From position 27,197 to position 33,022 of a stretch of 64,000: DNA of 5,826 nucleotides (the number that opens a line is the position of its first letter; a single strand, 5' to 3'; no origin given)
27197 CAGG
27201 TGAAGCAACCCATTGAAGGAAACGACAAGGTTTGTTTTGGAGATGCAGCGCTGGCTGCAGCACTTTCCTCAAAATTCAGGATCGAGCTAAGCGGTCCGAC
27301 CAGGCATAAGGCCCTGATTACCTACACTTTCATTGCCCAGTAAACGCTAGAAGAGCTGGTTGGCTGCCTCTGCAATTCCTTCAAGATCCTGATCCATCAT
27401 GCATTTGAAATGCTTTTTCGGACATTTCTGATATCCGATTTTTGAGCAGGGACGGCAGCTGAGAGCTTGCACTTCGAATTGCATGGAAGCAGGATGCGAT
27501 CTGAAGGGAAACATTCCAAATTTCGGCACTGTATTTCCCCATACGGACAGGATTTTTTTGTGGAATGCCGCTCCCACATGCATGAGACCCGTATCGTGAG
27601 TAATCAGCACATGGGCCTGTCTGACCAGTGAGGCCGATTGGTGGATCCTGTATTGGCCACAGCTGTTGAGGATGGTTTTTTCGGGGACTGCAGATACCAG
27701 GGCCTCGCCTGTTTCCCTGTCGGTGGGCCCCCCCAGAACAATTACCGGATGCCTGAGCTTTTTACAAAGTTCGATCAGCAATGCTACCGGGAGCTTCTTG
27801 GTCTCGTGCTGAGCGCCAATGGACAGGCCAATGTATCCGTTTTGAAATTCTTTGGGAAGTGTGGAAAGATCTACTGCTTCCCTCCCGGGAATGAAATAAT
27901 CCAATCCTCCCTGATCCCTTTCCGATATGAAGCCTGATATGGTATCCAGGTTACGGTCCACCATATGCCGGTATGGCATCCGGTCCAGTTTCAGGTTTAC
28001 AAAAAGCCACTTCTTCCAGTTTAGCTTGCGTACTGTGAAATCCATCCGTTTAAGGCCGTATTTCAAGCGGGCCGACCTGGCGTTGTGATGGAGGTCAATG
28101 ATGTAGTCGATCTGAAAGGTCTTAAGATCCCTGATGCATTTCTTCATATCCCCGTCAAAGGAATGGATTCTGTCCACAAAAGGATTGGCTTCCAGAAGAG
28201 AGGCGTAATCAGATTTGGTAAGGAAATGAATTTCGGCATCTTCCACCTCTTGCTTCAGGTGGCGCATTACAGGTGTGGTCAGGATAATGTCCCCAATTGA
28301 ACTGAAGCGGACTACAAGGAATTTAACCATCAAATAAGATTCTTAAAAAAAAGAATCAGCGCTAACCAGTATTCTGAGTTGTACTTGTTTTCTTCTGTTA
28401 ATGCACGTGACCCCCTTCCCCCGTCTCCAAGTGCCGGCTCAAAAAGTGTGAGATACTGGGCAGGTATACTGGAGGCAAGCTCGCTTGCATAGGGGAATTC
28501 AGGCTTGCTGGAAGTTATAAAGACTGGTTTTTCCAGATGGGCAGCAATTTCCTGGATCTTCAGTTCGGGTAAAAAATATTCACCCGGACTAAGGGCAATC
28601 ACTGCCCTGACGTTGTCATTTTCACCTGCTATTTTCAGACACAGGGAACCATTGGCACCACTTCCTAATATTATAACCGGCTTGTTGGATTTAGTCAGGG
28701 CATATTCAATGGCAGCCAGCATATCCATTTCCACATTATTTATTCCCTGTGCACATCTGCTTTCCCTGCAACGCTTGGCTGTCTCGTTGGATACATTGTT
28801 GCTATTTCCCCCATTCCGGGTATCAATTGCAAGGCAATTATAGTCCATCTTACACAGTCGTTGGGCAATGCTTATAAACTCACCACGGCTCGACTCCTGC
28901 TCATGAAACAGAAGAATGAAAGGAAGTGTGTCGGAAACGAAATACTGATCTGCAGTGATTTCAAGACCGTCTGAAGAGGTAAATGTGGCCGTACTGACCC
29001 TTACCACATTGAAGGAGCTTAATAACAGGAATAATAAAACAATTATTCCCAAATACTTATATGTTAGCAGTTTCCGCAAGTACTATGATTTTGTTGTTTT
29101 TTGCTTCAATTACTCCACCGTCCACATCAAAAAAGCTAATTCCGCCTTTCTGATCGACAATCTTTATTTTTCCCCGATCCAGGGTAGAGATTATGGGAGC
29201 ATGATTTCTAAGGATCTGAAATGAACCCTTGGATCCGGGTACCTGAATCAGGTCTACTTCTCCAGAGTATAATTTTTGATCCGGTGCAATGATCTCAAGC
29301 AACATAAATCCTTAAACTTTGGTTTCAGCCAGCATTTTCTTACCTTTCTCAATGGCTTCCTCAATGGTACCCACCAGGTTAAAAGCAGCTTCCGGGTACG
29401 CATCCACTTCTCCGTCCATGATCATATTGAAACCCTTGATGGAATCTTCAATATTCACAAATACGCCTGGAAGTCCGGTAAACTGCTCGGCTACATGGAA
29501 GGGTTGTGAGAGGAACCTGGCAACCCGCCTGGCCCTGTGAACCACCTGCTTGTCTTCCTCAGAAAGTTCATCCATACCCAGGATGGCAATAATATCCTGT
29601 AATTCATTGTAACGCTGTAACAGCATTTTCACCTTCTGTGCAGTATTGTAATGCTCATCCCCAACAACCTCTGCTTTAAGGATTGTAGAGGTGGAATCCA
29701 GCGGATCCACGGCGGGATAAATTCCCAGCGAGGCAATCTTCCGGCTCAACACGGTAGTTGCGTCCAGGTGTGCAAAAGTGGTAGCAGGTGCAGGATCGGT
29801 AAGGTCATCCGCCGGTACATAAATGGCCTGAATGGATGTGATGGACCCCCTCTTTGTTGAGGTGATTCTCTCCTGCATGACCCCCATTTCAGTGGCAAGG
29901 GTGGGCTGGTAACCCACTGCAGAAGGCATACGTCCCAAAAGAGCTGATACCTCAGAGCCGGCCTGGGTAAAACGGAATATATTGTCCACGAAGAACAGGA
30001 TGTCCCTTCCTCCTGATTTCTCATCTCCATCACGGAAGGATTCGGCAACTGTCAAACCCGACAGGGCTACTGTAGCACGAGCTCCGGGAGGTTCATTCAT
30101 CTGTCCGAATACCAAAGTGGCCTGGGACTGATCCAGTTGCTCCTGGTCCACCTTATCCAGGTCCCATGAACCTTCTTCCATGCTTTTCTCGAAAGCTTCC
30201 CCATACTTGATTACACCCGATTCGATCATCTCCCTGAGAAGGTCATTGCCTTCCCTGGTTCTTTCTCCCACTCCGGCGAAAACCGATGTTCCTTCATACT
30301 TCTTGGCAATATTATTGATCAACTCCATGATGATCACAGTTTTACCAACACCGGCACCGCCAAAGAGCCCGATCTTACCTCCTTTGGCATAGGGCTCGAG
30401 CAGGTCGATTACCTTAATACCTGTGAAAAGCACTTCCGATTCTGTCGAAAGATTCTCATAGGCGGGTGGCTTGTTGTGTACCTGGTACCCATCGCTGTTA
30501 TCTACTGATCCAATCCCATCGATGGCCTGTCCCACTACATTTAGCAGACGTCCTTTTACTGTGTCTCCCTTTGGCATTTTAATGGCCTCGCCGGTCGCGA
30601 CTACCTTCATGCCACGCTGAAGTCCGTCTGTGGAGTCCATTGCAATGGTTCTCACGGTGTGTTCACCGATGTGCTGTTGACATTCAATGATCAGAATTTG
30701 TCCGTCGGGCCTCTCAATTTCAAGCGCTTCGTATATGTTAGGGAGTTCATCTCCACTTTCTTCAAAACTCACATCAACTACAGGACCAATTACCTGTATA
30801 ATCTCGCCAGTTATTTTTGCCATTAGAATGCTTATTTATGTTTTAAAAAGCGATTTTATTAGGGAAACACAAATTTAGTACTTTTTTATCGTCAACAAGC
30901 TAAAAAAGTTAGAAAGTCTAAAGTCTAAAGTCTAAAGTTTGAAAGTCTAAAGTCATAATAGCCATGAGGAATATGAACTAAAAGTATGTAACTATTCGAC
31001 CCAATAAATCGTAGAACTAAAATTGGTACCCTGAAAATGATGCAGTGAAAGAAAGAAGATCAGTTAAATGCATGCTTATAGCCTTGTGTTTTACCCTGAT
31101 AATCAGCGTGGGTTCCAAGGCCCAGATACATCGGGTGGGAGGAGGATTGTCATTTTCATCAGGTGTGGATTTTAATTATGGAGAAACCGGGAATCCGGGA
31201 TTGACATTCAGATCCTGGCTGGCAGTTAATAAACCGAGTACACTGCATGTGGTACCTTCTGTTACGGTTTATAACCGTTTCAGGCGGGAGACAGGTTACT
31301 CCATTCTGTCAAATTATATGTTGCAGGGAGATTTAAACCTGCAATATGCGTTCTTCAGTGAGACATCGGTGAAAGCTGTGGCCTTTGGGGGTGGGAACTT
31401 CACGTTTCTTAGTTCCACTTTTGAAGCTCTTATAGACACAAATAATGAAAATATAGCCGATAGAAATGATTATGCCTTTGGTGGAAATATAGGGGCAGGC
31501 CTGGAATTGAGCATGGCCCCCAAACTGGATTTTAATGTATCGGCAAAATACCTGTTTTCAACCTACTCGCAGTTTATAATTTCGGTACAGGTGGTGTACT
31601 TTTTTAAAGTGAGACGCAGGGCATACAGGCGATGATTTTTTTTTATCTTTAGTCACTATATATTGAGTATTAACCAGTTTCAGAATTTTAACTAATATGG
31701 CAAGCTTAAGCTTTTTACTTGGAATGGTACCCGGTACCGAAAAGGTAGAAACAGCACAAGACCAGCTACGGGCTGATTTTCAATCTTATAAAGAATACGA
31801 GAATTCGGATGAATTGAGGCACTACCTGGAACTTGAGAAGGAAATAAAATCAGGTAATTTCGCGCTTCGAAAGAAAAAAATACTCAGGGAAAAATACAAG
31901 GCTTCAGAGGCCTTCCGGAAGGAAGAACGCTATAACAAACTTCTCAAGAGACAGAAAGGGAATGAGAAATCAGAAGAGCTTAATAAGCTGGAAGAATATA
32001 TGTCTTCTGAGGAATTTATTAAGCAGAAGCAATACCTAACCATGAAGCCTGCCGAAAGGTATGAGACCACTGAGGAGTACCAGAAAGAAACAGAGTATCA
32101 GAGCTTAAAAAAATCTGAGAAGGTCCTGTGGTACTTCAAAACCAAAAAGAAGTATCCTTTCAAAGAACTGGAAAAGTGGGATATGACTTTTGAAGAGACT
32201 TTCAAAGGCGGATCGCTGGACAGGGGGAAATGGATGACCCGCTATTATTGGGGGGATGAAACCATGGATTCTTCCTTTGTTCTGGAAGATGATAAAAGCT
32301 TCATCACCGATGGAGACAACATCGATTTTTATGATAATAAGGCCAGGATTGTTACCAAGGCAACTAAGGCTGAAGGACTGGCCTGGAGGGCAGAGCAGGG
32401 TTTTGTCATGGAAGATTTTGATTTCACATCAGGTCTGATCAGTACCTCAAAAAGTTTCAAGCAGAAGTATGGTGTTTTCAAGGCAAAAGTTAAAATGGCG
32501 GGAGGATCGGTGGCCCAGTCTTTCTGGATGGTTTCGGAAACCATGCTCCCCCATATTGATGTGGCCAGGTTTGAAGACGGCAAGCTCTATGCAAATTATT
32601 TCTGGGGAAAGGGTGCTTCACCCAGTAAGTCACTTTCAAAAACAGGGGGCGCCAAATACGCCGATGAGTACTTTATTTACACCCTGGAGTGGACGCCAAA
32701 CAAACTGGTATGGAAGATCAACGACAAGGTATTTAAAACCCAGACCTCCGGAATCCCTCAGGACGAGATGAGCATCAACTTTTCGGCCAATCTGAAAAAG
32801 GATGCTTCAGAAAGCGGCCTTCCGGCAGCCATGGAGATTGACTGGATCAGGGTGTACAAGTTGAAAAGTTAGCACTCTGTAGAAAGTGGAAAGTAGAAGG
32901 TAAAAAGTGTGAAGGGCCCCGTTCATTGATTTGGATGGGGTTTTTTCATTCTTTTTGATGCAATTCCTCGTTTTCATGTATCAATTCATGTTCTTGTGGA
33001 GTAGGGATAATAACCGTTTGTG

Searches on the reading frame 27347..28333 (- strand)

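Call 76: search_protein_families(library=pfam, proteins=[window:27347-28333:-], max_evalue=0.00001)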
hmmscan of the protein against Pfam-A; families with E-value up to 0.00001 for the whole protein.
window:27347-28333:- (328 aa): 1 family
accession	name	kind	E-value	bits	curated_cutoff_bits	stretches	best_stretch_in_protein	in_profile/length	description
PF01075.23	Glyco_transf_9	-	2.1e-19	70.3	22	1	65-274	3-218/247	Glycosyltransferase family 9 (heptosyltransferase)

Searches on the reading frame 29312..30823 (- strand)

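Call 76: search_protein_families(library=pfam, proteins=[window:29312-30823:-], max_evalue=0.00001)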
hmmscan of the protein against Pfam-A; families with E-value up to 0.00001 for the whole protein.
window:29312-30823:- (503 aa): 3 families
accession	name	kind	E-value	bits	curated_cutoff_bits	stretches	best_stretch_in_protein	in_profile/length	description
PF00006.31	ATP-synt_ab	-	5e-62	209.8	29.5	1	135-379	1-213/213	ATP synthase alpha/beta family, nucleotide-binding domain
PF02874.29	ATP-synt_ab_N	-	1.6e-20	73.8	20.9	1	8-78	1-69/69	ATP synthase alpha/beta family, beta-barrel domain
PF22919.1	ATP-synt_VA_C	-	4.2e-16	59.3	24.7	1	385-476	6-100/101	C-terminal domain of V and A type ATP synthase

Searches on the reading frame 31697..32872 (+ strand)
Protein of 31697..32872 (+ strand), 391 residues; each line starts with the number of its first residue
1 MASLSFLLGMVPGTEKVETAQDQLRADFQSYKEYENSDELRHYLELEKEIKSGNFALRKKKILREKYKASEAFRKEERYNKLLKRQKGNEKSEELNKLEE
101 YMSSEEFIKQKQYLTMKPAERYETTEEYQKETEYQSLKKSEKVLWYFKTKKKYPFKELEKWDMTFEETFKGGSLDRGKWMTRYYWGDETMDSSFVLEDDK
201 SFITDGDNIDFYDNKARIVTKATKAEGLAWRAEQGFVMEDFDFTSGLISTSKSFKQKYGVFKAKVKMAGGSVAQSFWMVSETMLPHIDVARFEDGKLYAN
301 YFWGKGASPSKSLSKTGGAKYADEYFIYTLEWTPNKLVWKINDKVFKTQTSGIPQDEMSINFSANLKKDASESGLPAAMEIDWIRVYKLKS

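Call 76: search_protein_families(library=pfam, proteins=[window:31697-32872:+], max_evalue=0.00001)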
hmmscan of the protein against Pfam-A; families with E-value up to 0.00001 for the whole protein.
window:31697-32872:+ (391 aa): 1 family
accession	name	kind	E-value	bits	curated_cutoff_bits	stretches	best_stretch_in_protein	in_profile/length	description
PF00722.28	Glyco_hydro_16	-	6.7e-11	42.4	22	1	224-384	28-174/175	Glycosyl hydrolases family 16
